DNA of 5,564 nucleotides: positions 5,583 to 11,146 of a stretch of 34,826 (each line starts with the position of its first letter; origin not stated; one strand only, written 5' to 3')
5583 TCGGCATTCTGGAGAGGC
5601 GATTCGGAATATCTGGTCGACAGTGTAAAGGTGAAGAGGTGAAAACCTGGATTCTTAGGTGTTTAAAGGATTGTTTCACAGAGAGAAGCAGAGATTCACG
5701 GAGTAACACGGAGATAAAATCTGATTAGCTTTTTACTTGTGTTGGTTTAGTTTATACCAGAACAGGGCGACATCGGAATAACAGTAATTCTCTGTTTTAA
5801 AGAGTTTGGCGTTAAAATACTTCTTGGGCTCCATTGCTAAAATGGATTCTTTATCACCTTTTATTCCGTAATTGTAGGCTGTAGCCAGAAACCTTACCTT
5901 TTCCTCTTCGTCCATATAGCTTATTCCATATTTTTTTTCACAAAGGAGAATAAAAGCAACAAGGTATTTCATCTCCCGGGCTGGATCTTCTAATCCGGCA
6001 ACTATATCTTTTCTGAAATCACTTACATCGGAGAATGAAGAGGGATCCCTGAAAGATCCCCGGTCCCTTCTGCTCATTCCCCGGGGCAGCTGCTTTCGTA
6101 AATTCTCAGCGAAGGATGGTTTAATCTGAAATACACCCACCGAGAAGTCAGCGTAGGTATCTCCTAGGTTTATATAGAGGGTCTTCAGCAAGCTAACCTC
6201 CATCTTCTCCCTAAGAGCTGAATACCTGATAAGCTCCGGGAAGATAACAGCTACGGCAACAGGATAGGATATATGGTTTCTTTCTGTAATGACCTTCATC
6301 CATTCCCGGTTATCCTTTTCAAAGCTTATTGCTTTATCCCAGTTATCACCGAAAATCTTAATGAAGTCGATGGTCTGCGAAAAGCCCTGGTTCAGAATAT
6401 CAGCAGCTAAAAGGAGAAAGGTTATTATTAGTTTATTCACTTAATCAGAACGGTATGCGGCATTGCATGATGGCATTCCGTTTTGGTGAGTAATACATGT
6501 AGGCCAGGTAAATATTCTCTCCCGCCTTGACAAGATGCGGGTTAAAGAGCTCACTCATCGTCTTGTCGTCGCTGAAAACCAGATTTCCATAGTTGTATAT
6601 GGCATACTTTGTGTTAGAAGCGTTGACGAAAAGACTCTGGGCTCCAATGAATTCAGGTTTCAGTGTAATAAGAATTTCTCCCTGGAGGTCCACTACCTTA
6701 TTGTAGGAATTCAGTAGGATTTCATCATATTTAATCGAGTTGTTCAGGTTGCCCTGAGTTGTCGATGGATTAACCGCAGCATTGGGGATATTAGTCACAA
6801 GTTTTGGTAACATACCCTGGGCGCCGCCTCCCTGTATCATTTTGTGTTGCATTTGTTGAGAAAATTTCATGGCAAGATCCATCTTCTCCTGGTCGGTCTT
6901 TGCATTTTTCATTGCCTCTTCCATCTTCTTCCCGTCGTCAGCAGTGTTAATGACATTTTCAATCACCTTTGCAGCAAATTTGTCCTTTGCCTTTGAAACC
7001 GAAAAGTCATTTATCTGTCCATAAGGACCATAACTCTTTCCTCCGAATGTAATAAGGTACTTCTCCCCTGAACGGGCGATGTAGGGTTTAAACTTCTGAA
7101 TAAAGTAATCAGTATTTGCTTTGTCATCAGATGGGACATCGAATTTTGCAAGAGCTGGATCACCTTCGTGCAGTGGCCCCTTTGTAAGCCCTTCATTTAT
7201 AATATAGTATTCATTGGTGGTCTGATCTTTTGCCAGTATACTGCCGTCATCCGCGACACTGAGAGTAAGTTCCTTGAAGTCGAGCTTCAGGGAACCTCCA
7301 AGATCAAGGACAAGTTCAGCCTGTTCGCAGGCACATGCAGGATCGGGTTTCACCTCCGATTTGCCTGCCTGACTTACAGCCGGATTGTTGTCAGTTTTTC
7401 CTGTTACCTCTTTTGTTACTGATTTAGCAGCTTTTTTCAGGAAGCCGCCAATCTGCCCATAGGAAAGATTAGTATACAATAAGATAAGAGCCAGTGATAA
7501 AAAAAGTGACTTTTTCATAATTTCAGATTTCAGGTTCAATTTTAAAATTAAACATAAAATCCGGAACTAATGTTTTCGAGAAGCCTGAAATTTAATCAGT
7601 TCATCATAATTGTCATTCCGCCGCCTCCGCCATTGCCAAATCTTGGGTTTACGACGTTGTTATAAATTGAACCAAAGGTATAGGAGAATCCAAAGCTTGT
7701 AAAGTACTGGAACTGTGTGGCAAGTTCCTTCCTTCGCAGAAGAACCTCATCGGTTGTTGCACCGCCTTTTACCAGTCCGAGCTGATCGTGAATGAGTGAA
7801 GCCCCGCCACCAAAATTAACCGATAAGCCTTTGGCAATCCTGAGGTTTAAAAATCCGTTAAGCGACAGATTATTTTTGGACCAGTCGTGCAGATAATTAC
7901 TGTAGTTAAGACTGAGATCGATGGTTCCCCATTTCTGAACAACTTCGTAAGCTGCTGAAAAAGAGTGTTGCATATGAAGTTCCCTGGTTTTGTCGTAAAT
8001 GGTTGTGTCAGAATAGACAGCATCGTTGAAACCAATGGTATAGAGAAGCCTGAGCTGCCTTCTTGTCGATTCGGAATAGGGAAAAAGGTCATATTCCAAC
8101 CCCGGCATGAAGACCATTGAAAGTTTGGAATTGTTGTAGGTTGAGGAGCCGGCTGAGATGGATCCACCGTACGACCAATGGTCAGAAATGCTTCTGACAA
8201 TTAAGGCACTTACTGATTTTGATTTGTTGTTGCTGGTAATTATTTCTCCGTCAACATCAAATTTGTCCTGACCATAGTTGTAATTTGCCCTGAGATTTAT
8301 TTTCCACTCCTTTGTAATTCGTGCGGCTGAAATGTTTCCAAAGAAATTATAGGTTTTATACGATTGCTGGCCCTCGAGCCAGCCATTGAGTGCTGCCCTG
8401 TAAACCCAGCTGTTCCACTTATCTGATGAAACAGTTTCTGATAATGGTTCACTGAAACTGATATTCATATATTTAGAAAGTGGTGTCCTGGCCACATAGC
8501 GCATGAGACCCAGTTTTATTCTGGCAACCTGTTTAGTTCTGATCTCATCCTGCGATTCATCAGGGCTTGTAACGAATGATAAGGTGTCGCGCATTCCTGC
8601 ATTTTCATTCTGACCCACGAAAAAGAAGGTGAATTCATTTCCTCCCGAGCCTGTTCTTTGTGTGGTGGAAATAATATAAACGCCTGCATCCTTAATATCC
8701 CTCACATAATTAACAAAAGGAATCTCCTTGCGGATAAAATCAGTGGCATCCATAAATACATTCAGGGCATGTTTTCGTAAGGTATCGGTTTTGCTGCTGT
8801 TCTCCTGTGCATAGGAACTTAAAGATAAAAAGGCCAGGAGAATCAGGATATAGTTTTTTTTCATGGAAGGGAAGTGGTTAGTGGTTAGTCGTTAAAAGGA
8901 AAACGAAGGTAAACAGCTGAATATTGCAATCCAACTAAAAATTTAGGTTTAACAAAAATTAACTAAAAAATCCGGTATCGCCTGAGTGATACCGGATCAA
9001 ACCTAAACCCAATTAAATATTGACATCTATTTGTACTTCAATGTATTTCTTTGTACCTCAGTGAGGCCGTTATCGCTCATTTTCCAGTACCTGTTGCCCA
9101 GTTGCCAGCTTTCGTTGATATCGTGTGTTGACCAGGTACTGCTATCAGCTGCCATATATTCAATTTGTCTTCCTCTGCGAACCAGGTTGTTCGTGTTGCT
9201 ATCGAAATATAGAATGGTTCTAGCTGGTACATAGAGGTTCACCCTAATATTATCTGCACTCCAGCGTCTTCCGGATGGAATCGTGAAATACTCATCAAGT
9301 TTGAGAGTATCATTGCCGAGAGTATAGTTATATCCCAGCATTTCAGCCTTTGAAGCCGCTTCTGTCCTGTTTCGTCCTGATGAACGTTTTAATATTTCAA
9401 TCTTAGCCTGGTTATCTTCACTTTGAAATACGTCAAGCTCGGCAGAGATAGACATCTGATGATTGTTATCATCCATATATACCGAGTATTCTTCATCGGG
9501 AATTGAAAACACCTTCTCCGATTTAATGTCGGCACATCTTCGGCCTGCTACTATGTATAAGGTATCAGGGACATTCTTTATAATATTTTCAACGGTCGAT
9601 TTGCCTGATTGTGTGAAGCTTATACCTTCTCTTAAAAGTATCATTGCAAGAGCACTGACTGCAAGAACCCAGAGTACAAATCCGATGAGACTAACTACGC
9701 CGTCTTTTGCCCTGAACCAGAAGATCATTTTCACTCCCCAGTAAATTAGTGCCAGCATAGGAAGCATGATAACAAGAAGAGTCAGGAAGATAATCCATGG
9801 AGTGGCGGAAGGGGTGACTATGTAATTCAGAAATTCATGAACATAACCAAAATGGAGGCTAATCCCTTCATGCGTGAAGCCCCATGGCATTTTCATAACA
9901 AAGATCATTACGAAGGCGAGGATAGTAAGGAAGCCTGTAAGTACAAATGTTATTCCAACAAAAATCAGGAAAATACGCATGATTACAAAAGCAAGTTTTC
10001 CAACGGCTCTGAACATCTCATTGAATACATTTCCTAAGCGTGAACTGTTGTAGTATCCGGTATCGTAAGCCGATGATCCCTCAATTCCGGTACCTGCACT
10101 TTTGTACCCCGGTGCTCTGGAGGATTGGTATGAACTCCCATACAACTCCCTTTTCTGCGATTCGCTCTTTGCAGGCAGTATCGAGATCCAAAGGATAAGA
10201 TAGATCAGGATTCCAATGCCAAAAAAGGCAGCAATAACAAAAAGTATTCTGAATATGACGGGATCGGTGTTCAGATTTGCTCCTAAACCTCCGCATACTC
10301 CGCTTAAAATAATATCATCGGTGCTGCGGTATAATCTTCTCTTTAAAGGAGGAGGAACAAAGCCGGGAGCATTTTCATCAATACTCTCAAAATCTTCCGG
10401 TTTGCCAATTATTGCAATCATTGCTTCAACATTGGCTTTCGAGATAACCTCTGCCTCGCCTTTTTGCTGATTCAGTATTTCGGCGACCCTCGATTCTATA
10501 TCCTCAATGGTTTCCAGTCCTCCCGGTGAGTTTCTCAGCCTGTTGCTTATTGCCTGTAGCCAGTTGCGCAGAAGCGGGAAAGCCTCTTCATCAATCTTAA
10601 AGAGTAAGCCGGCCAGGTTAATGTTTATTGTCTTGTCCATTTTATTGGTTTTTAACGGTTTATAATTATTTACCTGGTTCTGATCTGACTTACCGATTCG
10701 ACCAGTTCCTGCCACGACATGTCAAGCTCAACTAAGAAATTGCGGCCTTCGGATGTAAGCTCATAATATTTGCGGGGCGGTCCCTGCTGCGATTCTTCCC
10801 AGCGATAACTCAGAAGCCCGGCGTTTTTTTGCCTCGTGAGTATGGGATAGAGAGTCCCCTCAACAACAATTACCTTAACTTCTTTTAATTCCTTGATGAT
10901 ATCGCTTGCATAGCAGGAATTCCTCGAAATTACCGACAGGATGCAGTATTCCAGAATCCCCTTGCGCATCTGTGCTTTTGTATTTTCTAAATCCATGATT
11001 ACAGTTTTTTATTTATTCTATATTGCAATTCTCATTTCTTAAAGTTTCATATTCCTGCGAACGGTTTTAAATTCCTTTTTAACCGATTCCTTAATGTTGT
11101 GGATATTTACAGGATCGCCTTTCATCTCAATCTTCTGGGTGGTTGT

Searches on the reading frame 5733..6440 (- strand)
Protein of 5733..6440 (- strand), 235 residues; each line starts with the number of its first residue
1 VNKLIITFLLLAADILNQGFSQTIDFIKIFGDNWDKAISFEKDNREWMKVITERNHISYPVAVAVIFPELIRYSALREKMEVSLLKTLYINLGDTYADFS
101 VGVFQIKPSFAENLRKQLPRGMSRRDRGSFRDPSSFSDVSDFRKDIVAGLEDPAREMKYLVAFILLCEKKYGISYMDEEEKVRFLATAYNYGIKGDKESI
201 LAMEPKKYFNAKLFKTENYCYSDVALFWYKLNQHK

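Call 5: search_protein_families(library=pfam, proteins=[window:5733-6440:-], max_evalue=0.001)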
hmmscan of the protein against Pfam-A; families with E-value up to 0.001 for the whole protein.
window:5733-6440:- (235 aa): 0 families

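Call 28: search_protein_families(library=pfam, proteins=[window:5733-6440:-], max_evalue=1)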
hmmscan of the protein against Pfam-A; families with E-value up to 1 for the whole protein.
window:5733-6440:- (235 aa): 1 family
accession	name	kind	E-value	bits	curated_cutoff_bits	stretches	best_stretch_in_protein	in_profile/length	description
PF21394.3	Beta-ketacyl_N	-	0.091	12.8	26.9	1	74-115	14-54/170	Beta-ketoacyl synthase-like, N-terminal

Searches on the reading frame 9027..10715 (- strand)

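Call 5: search_protein_families(library=pfam, proteins=[window:9027-10715:-], max_evalue=0.001)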
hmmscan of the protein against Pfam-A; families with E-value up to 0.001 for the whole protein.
window:9027-10715:- (562 aa): 3 families
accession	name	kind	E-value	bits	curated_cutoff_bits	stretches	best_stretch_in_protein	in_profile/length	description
PF22744.3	Toast-rack_PspC-Cterm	-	6.4e-22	78.1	27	1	416-523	4-113/136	ToastRack found in some PspC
PF04024.17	PspC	-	1.2e-18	67.1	25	1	126-179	1-55/58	PspC domain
PF22571.1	LiaI-LiaF-TM_PspC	-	4.1e-13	49.7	27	1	228-361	9-136/142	PspC transmembrane region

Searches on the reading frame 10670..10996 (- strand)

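Call 5: search_protein_families(library=pfam, proteins=[window:10670-10996:-], max_evalue=0.001)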
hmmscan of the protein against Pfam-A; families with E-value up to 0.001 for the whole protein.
window:10670-10996:- (108 aa): 1 family
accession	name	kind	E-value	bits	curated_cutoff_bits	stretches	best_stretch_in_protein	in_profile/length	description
PF03551.20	PadR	-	2.1e-18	66.5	27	1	19-88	1-73/75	Transcriptional regulator PadR-like family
